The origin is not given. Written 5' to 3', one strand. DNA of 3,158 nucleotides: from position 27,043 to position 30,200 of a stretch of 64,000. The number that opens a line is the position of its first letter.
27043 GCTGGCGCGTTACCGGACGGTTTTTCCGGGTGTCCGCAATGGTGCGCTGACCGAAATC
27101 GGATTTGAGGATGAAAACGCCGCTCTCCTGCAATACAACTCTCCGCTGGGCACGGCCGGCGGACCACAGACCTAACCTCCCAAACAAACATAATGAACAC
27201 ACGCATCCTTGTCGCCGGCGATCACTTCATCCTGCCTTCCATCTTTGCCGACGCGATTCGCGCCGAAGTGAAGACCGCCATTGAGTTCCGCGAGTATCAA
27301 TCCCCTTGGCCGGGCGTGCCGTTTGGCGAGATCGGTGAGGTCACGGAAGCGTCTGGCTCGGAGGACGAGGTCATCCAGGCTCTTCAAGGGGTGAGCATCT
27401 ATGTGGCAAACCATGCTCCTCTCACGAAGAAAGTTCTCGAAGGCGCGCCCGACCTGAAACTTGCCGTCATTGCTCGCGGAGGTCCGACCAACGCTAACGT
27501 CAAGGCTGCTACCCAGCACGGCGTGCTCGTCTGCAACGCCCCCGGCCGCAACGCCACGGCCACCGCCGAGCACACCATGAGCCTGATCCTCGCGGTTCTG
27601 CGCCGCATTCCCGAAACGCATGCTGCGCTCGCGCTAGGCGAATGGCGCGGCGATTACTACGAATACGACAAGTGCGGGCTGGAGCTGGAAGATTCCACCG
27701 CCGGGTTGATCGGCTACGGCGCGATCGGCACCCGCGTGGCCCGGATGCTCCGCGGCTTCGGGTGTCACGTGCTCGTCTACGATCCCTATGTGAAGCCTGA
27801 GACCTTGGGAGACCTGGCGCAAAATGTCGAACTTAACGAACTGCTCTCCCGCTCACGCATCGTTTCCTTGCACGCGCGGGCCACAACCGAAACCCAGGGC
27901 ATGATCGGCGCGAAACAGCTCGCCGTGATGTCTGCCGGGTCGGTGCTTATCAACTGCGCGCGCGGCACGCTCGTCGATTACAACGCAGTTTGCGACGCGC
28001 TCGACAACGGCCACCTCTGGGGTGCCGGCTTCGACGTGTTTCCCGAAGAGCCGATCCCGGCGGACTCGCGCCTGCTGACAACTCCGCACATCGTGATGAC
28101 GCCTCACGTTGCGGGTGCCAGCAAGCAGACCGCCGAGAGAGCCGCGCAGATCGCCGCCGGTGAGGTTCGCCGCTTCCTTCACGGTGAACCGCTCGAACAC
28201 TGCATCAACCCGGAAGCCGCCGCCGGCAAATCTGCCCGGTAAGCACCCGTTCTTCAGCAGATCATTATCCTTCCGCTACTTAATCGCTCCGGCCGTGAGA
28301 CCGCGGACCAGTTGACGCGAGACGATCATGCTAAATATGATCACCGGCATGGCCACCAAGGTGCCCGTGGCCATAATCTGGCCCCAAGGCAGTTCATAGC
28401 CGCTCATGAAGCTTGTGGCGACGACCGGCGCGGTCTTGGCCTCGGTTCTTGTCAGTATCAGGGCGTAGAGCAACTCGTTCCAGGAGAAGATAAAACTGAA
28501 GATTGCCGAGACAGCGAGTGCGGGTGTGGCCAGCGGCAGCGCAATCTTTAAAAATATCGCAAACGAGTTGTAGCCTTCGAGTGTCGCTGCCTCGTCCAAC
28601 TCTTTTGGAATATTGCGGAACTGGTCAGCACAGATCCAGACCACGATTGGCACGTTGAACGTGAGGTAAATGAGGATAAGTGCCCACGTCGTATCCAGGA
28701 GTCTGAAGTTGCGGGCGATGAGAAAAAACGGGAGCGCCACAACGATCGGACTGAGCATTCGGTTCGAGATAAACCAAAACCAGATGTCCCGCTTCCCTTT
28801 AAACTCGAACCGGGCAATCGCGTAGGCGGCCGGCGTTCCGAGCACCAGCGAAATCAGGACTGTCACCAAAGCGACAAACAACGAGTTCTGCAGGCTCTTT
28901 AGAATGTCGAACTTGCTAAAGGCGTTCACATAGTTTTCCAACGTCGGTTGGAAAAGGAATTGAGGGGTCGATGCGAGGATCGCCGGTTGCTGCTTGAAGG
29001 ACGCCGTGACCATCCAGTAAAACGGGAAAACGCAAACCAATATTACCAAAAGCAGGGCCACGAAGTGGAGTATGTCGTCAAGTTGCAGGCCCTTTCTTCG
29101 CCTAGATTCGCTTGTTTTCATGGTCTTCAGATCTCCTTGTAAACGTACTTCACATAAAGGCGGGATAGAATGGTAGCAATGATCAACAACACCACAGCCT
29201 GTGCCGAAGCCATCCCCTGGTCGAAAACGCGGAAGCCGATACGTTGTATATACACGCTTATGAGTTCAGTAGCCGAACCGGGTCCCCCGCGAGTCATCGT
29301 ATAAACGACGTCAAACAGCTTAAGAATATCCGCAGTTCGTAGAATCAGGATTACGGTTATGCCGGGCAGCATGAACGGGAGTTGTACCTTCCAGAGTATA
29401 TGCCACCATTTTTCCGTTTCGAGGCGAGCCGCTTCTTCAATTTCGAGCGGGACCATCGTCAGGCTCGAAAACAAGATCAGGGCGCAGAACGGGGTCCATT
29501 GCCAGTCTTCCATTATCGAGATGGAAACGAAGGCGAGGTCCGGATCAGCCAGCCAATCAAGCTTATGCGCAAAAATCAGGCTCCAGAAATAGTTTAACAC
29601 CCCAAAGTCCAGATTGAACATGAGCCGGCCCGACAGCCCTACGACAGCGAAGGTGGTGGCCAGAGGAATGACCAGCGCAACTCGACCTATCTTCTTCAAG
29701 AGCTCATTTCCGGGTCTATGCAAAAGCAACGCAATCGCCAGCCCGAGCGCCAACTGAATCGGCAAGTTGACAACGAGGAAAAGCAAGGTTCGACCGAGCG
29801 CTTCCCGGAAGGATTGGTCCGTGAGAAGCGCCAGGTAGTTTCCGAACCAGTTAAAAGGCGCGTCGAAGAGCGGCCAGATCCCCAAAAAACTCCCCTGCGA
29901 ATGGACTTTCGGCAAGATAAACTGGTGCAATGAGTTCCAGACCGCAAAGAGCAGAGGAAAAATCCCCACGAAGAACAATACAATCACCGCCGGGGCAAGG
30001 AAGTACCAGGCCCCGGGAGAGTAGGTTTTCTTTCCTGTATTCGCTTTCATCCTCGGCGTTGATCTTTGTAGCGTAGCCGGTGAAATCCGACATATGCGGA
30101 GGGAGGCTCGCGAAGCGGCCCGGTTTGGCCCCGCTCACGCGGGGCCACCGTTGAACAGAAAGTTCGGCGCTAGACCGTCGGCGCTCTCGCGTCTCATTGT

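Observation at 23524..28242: GC-rich four-gene cassette (two FGGY kinases, histidine phosphatase, 2-hydroxyacid dehydrogenase) inside a lower-GC transporter locus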

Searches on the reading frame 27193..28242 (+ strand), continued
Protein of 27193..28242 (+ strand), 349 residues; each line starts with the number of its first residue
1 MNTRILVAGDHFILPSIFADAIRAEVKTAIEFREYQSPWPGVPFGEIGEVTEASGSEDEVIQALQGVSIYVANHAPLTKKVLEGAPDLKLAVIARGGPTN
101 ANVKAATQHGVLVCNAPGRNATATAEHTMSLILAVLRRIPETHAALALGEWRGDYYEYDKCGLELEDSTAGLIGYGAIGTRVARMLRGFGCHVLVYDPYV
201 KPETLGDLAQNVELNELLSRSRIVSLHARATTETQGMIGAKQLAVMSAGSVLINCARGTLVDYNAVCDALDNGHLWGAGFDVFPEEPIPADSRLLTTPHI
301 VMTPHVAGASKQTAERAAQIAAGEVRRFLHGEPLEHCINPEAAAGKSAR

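Call 46: search_solved_structures(query=L075:3219-4394:+, max_evalue=1e-15)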
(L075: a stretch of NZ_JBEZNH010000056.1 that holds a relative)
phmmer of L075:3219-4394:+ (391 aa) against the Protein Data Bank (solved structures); distinct sequences matched with E-value up to 1e-15: 20.
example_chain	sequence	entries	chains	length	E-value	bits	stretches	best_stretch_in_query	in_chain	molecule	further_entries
3m9w_A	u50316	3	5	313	5.4e-46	160.6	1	74-375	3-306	D-xylose-binding periplasmic protein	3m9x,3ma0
4ywh_A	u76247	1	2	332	6.2e-43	150.6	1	75-371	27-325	ABC TRANSPORTER SOLUTE BINDING PROTEIN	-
4wwh_A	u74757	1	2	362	2.3e-30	109.2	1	61-371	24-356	ABC transporter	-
3urm_A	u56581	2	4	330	4.2e-28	101.8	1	100-373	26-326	Multiple sugar-binding periplasmic receptor ChvE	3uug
4rxu_A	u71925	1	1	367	1.3e-27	100.1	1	54-196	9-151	Periplasmic sugar-binding protein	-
4ys6_A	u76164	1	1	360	1.8e-20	76.7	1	66-370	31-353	Putative solute-binding component of ABC transporter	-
5ibq_A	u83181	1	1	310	1e-18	70.9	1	93-335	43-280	Probable ribose ABC transporter, substrate-binding protein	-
4ry0_A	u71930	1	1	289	1.6e-18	70.3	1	95-335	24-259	Probable ribose ABC transporter, substrate-binding protein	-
2ioy_A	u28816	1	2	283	2.6e-18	69.6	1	97-337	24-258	Periplasmic sugar-binding protein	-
8fxu_A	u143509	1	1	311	1.4e-17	67.2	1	118-363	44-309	D-galactose/methyl-galactoside binding periplasmic protein MglB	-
4rsm_A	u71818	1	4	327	1.9e-17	66.8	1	107-362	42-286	Periplasmic binding protein/LacI transcriptional regulator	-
2ipl_A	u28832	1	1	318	2.4e-16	63.1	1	109-363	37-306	D-galactose-binding periplasmic protein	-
4rs3_A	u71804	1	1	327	3.1e-16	62.8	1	108-361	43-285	ABC transporter, carbohydrate uptake transporter-2 (CUT2) family, periplasmic sugar-bindin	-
1gca_A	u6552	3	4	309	4.3e-16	62.3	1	109-363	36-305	GLUCOSE/GALACTOSE-BINDING PROTEIN | GALACTOSE/GLUCOSE-BINDING PROTEIN | D-galactose-binding periplasmic protein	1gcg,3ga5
3gbp_A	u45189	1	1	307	4.9e-16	62.1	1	109-363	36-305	GALACTOSE-BINDING PROTEIN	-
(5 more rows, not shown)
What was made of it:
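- The actinobacterial CUT2 binding proteins are nearest to XylF (call 46).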

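Call 48: search_protein_families(library=pfam, max_evalue=0.00001, proteins=[L015:7652-8338:+, L015:11165-12724:+, L015:12799-13395:-, L015:14281-16680:-, L015:3376-4173:-, L015:4316-4963:-, L017:12312-13412:+, L017:13550-15094:+, L017:4304-6172:+, L017:3509-4294:+])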
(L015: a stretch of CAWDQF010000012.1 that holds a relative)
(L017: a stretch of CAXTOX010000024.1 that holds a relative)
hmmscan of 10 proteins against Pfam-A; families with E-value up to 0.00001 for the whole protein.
L015:7652-8338:+ (228 aa): 0 families

L015:11165-12724:+ (519 aa): 2 families
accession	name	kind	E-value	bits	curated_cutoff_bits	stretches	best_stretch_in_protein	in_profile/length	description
PF00012.26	HSP70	-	1.5e-38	132.8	20.6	1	104-356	115-373/599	Hsp70 protein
PF06723.19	MreB_Mbl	-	4.3e-08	32.8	27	0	122-223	92-184/327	MreB/Mbl protein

L015:12799-13395:- (198 aa): 1 family
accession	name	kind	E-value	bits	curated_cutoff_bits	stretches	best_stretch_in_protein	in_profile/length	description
PF00881.29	Nitroreductase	-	1.1e-17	65.2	23.5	1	20-61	3-44/167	Nitroreductase family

L015:14281-16680:- (799 aa): 2 families
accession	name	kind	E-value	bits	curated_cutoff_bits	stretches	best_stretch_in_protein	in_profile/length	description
PF00128.31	Alpha-amylase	-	2.1e-17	63.9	22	1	263-669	6-372/446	Alpha amylase, catalytic domain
PF02806.24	Alpha-amylase_C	-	9.1e-09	36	21.2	1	711-797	9-93/95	Alpha amylase, C-terminal all-beta domain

L015:3376-4173:- (265 aa): 0 families

L015:4316-4963:- (215 aa): 2 families
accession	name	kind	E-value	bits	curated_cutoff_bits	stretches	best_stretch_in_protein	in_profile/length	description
PF04191.18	PEMT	-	1e-12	48.9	25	1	63-157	5-103/105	Phospholipid methyltransferase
PF04140.19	ICMT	-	9e-07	29.7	24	1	65-153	2-94/95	Isoprenylcysteine carboxyl methyltransferase (ICMT) family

L017:12312-13412:+ (366 aa): 1 family
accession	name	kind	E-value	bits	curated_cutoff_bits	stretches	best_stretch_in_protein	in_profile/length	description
PF13407.12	Peripla_BP_4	-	2e-30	106.6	35.1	1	101-334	13-246/258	Periplasmic binding protein domain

L017:13550-15094:+ (514 aa): 2 families
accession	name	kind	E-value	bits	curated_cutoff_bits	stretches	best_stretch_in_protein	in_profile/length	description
PF00005.33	ABC_tran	-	3.5e-44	151.2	25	2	18-170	1-137/137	ABC transporter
PF13304.12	AAA_21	-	1.7e-08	35.3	27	0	31-116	2-83/304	AAA domain, putative AbiEii toxin, Type IV TA system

L017:4304-6172:+ (622 aa): 0 families

L017:3509-4294:+ (261 aa): 0 families

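Call 66: search_protein_families(library=ncbifam, max_evalue=1e-8, proteins=[L013:10050-10718:+, L014:10086-10700:+, L014:12204-13241:+, L013:7445-9004:+, L014:10702-12207:+, L013:1826-3268:+])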
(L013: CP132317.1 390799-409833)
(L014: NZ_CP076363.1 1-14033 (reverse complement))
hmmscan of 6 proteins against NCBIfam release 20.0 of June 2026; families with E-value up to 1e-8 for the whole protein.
L013:10050-10718:+ (222 aa): 24 families
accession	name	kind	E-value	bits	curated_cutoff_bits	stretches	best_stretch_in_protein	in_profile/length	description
NF005984.0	PRK08087.1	subfamily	9.5e-66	221.6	264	1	4-213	4-212/215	L-fuculose-phosphate aldolase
TIGR01086.1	fucA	equivalog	1.6e-61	207.8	400.25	1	6-213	5-211/214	L-fuculose-phosphate aldolase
NF005302.0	PRK06833.1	equivalog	3.9e-54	183.4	264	1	6-213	6-213/214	L-fuculose-phosphate aldolase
NF053831.1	RU1PAldHalo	equivalog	9.2e-54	182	300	1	6-211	5-207/208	ribulose-1-phosphate aldolase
NF005123.0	PRK06557.1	subfamily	3e-40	138.2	251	1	6-205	12-214/223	L-ribulose-5-phosphate 4-epimerase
NF004527.0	PRK05874.1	equivalog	7.8e-36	123.6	308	1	8-198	9-201/218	L-fuculose-phosphate aldolase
NF043034.1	OxoTetrPhDc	equivalog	3.3e-31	108.7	250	1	3-184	2-186/205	3-oxo-tetronate 4-phosphate decarboxylase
NF006413.0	PRK08660.1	equivalog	3.2e-25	89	203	1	9-186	5-177/184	aldolase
NF006208.0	PRK08333.1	equivalog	2.4e-22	79.5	267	1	6-185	5-182/189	aldolase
NF053537.1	DhpthDcsPhtC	equivalog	1.8e-21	76.6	200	1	7-192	1-199/232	3,4-dihydroxyphthalate decarboxylase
NF006047.0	PRK08193.1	subfamily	2.6e-20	73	257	1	16-114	15-114/231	L-ribulose-5-phosphate 4-epimerase AraD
NF040649.1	FucA_Meth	equivalog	1.4e-19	70.7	250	1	9-183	5-173/179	L-fuculose phosphate aldolase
TIGR03328.1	salvage_mtnB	equivalog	1.4e-19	70.3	137.05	1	11-106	2-98/194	methylthioribulose 1-phosphate dehydratase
NF009003.0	PRK12348.1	subfamily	5.8e-19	68.6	331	1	6-186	4-196/228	L-ribulose-5-phosphate 4-epimerase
TIGR00760.1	araD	equivalog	1.2e-18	67.2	389.1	1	26-113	25-113/228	L-ribulose-5-phosphate 4-epimerase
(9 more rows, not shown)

L014:10086-10700:+ (204 aa): 21 families
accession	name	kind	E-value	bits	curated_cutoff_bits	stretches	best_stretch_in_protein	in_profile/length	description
NF005984.0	PRK08087.1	subfamily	7.5e-54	182.7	264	1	5-199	18-211/215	L-fuculose-phosphate aldolase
TIGR01086.1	fucA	equivalog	2.5e-51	174.4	400.25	1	5-198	17-209/214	L-fuculose-phosphate aldolase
NF053831.1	RU1PAldHalo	equivalog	3.5e-50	170.4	300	1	9-199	19-208/208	ribulose-1-phosphate aldolase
NF005302.0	PRK06833.1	equivalog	2.7e-46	157.7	264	1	4-200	17-213/214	L-fuculose-phosphate aldolase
NF005123.0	PRK06557.1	subfamily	8.3e-32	110.7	251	1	4-199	23-222/223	L-ribulose-5-phosphate 4-epimerase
NF004527.0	PRK05874.1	equivalog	2e-28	99.4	308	1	5-178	19-194/218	L-fuculose-phosphate aldolase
NF043034.1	OxoTetrPhDc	equivalog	3.4e-26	92.3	250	1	4-170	16-185/205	3-oxo-tetronate 4-phosphate decarboxylase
NF006208.0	PRK08333.1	equivalog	1.3e-22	80.3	267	1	6-169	18-179/189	aldolase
NF006413.0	PRK08660.1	equivalog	2e-22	79.9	203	1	4-167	13-171/184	aldolase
NF053537.1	DhpthDcsPhtC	equivalog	9.5e-17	61.2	200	1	5-178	12-198/232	3,4-dihydroxyphthalate decarboxylase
NF005484.0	PRK07090.1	equivalog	3.5e-16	59.3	261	1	54-194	93-233/260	aldolase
NF040649.1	FucA_Meth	equivalog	9.1e-16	58.3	250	1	12-168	21-171/179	L-fuculose phosphate aldolase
TIGR03328.1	salvage_mtnB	equivalog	3.8e-14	52.6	137.05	1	4-90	8-95/194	methylthioribulose 1-phosphate dehydratase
NF006672.0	PRK09220.1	equivalog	6.5e-14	51.8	226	1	6-168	24-198/209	methylthioribulose 1-phosphate dehydratase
NF006047.0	PRK08193.1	subfamily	1e-13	51.4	257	1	4-101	16-114/231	L-ribulose-5-phosphate 4-epimerase AraD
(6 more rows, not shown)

L014:12204-13241:+ (345 aa): 10 families
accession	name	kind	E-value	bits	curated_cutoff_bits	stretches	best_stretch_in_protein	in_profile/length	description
NF006194.0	PRK08324.2-2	equivalog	3.1e-18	65.8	686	1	5-206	22-235/703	bifunctional aldolase/short-chain dehydrogenase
NF006193.0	PRK08324.2-1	subfamily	8e-18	63.9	1213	1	86-190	137-242/705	bifunctional aldolase/short-chain dehydrogenase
NF006190.0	PRK08324.1-4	equivalog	1.4e-16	59.8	1014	1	5-190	16-212/689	bifunctional aldolase/short-chain dehydrogenase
TIGR02632.1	RhaD_aldol-ADH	equivalog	1.5e-16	59.9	567.75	1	8-180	2-191/676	bifunctional rhamnulose-1-phosphate aldolase/short-chain dehydrogenase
NF006195.0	PRK08324.2-3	equivalog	1.1e-14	53.6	931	1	5-179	23-210/678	bifunctional aldolase/short-chain dehydrogenase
NF006192.0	PRK08324.1-6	equivalog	2.2e-12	46.2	639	1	6-180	25-213/685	bifunctional aldolase/short-chain dehydrogenase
NF006188.0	PRK08324.1-1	equivalog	5.6e-12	44.7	1152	1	6-218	6-234/679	bifunctional aldolase/short-chain dehydrogenase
NF006196.0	PRK08324.2-4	equivalog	7.2e-12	44.5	831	1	5-179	15-205/657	bifunctional aldolase/short-chain dehydrogenase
NF006189.0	PRK08324.1-3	equivalog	6.7e-11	41.2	634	1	7-178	25-213/701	bifunctional rhamnulose-1-phosphate aldolase/short-chain dehydrogenase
NF006191.0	PRK08324.1-5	equivalog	7.8e-10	37.8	1240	1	5-178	26-216/706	bifunctional aldolase/short-chain dehydrogenase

L013:7445-9004:+ (519 aa): 10 families
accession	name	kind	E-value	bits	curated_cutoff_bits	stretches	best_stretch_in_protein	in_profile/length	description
TIGR01312.1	XylB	equivalog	2.4e-58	197.8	380.25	1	6-498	1-477/481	xylulokinase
NF008187.0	PRK10939.1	equivalog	1.3e-35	123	528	1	3-257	4-259/521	autoinducer-2 kinase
TIGR01311.1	glycerol_kin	equivalog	4.7e-32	111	590.35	1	5-474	3-466/496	glycerol kinase GlpK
NF011601.0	PRK15027.1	equivalog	2.6e-30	105.3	912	1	5-471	2-449/484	xylulokinase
TIGR01314.1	gntK_FGGY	equivalog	8e-29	100.5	648.55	1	5-475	2-466/505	gluconokinase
NF000756.0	PRK00047.1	subfamily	2.3e-25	88.9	498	1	4-473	6-467/502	glycerol kinase GlpK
NF003154.0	PRK04123.1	equivalog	1.4e-16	60.3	428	1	94-505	116-538/554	ribulokinase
TIGR02628.1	fuculo_kin_coli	equivalog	9e-13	48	470.9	0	4-251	2-248/465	L-fuculokinase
TIGR01315.1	5C_CHO_kinase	subfamily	4.4e-10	38.9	408.7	1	5-501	2-534/541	FGGY family pentulose kinase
TIGR01234.1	L-ribulokinase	equivalog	9.5e-10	37.8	583.25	1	143-500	166-526/536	ribulokinase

L014:10702-12207:+ (501 aa): 5 families
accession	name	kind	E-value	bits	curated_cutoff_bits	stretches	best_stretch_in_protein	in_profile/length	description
NF009906.0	PRK13369.1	equivalog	3.2e-255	847.3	352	1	2-496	5-499/502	glycerol-3-phosphate dehydrogenase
NF008899.0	PRK12266.1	equivalog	1e-227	756.6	360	1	2-498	5-502/508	glycerol-3-phosphate dehydrogenase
NF033461.1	glycerol3P_ox_1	equivalog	8e-60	202.7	840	1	2-327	17-353/607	type 1 glycerol-3-phosphate oxidase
TIGR03377.1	glycerol3P_GlpA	equivalog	3.2e-46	158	552.8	1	6-483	2-460/530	anaerobic glycerol-3-phosphate dehydrogenase subunit GlpA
NF008313.0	PRK11101.1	equivalog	1.2e-39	136.4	425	1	3-483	8-470/548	anaerobic glycerol-3-phosphate dehydrogenase subunit A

L013:1826-3268:+ (480 aa): 0 families

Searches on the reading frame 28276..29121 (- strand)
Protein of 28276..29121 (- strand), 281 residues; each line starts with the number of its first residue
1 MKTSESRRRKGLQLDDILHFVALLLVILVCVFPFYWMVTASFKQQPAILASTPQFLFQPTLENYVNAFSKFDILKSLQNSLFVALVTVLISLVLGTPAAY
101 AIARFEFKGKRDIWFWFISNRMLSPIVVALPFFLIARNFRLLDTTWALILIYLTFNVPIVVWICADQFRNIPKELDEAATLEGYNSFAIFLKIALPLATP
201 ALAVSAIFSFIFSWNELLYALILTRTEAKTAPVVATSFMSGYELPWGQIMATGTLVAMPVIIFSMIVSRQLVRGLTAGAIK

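Call 3: search_protein_families(library=ncbifam, proteins=[window:28276-29121:-])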
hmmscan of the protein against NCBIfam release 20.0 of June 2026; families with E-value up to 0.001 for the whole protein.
window:28276-29121:- (281 aa): 26 families (the best 25 are shown)
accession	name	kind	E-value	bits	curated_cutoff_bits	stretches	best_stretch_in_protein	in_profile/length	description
NF040932.1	ABC_arch_GlcU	equivalog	1.5e-33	116.6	340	1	17-277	3-266/272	glucose ABC transporter permease GlcU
NF008231.0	PRK10998.1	equivalog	4.7e-28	98.6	261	1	68-281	76-295/296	maltose ABC transporter permease MalG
NF008210.0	PRK10973.1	equivalog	1e-19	71.3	297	1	16-276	9-277/281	sn-glycerol-3-phosphate ABC transporter permease UgpE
NF040839.1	tungstate_WtpB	equivalog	1.2e-17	64.4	340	1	56-266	25-244/251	tungstate ABC transporter permease WtpB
NF007047.0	PRK09500.1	equivalog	1.5e-16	60.8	326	1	23-240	11-223/257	spermidine/putrescine ABC transporter permease PotC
NF011624.0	PRK15050.1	equivalog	1.2e-13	50.8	247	2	139-263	155-279/297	2-aminoethylphosphonate ABC transporter permease subunit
TIGR01581.1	Mo_ABC_porter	hypoth_equivalog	1.3e-13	51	210.3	1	59-226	5-184/225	ABC transporter permease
NF043073.1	MMSYN1_0195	equivalog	1.3e-12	46.8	1250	1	24-217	11-199/1021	spermidine/putrescine ABC transporter permease/substrate-binding protein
TIGR02141.1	modB_ABC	equivalog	6.8e-11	42.2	182.6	1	80-225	3-160/208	molybdate ABC transporter permease subunit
TIGR00969.1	3a0106s02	subfamily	1e-09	38.3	240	1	56-216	42-214/272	sulfate ABC transporter permease subunit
TIGR02139.1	permease_CysT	equivalog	2.8e-09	37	246.1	2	150-252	136-242/265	sulfate ABC transporter permease subunit CysT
NF007044.0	PRK09497.1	equivalog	1e-08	35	348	2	23-115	16-103/285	spermidine/putrescine ABC transporter permease PotB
TIGR02140.1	permease_CysW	equivalog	2.2e-08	33.9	329.1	1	56-163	28-147/261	sulfate ABC transporter permease subunit CysW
NF043074.1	MMSYN1_0196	equivalog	2.5e-08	33.6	350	1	23-268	18-258/277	spermidine/putrescine ABC transporter permease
TIGR03226.1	PhnU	equivalog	3.6e-08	33.2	283.45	1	148-237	182-271/311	2-aminoethylphosphonate ABC transporter permease subunit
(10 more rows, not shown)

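Call 4: search_protein_families(library=pfam, proteins=[window:28276-29121:-])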
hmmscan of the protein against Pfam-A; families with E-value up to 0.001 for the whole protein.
window:28276-29121:- (281 aa): 1 family
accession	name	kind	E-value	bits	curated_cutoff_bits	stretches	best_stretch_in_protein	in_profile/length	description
PF00528.27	BPD_transp_1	-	7.6e-16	58.8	26.4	1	95-275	1-182/184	Binding-protein-dependent transport system inner membrane component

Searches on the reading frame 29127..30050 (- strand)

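Call 3: search_protein_families(library=ncbifam, proteins=[window:29127-30050:-])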
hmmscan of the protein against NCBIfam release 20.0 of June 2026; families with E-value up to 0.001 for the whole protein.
window:29127-30050:- (307 aa): 11 families
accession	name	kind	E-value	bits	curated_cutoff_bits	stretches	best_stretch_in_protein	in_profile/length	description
NF040931.1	ABC_arch_GlcT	equivalog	2.6e-19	69.9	360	1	66-295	36-263/278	glucose ABC transporter permease GlcT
NF008232.0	PRK10999.1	equivalog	5.1e-17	61.8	392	1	71-301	269-513/520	maltose ABC transporter permease MalF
NF007852.0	PRK10561.1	equivalog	3.5e-11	43.5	335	1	19-305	19-290/295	sn-glycerol-3-phosphate ABC transporter permease UgpA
TIGR02140.1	permease_CysW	equivalog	1.1e-10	41.4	329.1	1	68-294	32-247/261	sulfate ABC transporter permease subunit CysW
TIGR00969.1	3a0106s02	subfamily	9e-09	35.2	240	1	69-295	47-262/272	sulfate ABC transporter permease subunit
NF011624.0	PRK15050.1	equivalog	3.8e-07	29.5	247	1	10-300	20-283/297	2-aminoethylphosphonate ABC transporter permease subunit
NF043074.1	MMSYN1_0196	equivalog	1.8e-06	27.4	350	1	14-296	10-256/277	spermidine/putrescine ABC transporter permease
TIGR01581.1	Mo_ABC_porter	hypoth_equivalog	7.2e-06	25.7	210.3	1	71-295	9-222/225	ABC transporter permease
TIGR02141.1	modB_ABC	equivalog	4e-05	23.3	182.6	1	94-295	9-198/208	molybdate ABC transporter permease subunit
NF040932.1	ABC_arch_GlcU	equivalog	0.0001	22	340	1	185-300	144-261/272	glucose ABC transporter permease GlcU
TIGR03226.1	PhnU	equivalog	0.00025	20.6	283.45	1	72-300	80-301/311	2-aminoethylphosphonate ABC transporter permease subunit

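Call 4: search_protein_families(library=pfam, proteins=[window:29127-30050:-])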
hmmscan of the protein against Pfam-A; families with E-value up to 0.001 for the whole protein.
window:29127-30050:- (307 aa): 1 family
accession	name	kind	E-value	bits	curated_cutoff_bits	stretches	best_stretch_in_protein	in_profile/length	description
PF00528.27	BPD_transp_1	-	5.3e-09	36.5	26.4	1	100-302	2-177/184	Binding-protein-dependent transport system inner membrane component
